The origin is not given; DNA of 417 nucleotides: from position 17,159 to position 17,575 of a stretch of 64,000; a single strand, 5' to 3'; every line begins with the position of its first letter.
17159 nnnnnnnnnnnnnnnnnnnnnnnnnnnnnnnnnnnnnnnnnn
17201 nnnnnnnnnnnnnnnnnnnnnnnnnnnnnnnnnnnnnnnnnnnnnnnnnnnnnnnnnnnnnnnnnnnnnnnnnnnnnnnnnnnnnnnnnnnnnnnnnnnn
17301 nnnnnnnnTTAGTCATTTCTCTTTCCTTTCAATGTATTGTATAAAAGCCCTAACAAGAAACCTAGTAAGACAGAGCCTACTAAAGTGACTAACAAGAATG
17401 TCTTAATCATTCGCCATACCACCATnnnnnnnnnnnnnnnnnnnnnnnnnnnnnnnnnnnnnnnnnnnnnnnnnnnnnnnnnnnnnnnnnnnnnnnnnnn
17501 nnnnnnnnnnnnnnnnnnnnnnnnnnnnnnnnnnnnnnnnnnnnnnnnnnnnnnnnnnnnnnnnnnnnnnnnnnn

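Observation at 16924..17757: Translationally coupled membrane mini-module (2-TM protein plus 33 aa TM peptide)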

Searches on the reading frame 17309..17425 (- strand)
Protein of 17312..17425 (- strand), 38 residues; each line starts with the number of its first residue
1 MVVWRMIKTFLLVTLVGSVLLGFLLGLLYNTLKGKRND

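Call 4: search_protein_families(library=pfam, proteins=[window:17309-17410:-], max_evalue=1)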
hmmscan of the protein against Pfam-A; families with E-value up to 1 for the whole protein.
window:17309-17410:- (33 aa): 2 families
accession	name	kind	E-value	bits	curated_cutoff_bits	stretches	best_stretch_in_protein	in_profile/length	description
PF20587.3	DUF6789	-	0.0068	16.9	27.1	1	4-31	113-140/144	Family of unknown function (DUF6789)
PF06305.16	LapA_dom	-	0.11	12.9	28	1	8-27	21-40/64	Lipopolysaccharide assembly protein A domain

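Call 11: search_protein_families(library=phrogs, proteins=[window:17309-17410:-], max_evalue=0.1)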
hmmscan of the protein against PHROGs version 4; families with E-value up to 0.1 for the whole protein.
window:17309-17410:- (33 aa): 2 families
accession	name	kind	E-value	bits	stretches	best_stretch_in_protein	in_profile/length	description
phrog_20082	-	moron, auxiliary metabolic gene and host takeover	0.00022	22.4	1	9-30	24-45/54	membrane protein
phrog_32431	-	unknown function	0.038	15.4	1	4-21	33-50/67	-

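Call 14: search_dna_similar(query=window:17312-17425:-, collection=phages, mode=protein, max_evalue=1, max_rows=60, rows=spread)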
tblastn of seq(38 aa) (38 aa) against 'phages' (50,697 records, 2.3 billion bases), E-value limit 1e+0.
Records with a match: 6; places in all: 6; records where one place covers at least 80% of the query: 6.
Best place of each record, by identity: >=99% 5; 95-99% 1.
By first word of the organism name: Citrobacter 6.
By host as written in the record: Citrobacter freundii 5; Citrobacter sp. TSA-1 1.
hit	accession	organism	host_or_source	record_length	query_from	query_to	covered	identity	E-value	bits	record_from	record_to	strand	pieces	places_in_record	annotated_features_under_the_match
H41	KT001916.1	Citrobacter phage Michonne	Citrobacter freundii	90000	1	38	100%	100.0%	1e-1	33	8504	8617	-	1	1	hypothetical protein (x2) | ribosome_binding_site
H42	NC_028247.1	Citrobacter phage Michonne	Citrobacter freundii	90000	1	38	100%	100.0%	1e-1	33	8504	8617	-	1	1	hypothetical protein (x2) | ribosome_binding_site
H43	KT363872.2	Citrobacter phage Mordin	Citrobacter freundii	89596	1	38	100%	100.0%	1e-1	33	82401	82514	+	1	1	hypothetical protein (x2) | ribosome_binding_site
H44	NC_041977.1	Citrobacter phage Mordin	Citrobacter freundii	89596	1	38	100%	100.0%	1e-1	33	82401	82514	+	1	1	hypothetical protein (x2) | ribosome_binding_site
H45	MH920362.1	Citrobacter phage Maleficent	Citrobacter freundii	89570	1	38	100%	100.0%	1e-1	33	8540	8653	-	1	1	hypothetical protein (x2) | ribosome_binding_site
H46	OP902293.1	Citrobacter phage BSwM KMM4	Citrobacter sp. TSA-1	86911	1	38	100%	97.4%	3e-1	32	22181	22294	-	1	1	hypothetical protein (x3)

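Call 78: search_protein_families(library=padloc, proteins=[window:17309-17410:-], max_evalue=1)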
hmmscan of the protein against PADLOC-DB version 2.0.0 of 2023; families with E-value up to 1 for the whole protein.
window:17309-17410:- (33 aa): 0 families

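Call 79: search_protein_families(library=ncbifam, proteins=[window:17309-17410:-], max_evalue=1)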
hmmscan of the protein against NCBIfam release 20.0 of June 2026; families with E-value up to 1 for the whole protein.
window:17309-17410:- (33 aa): 0 families
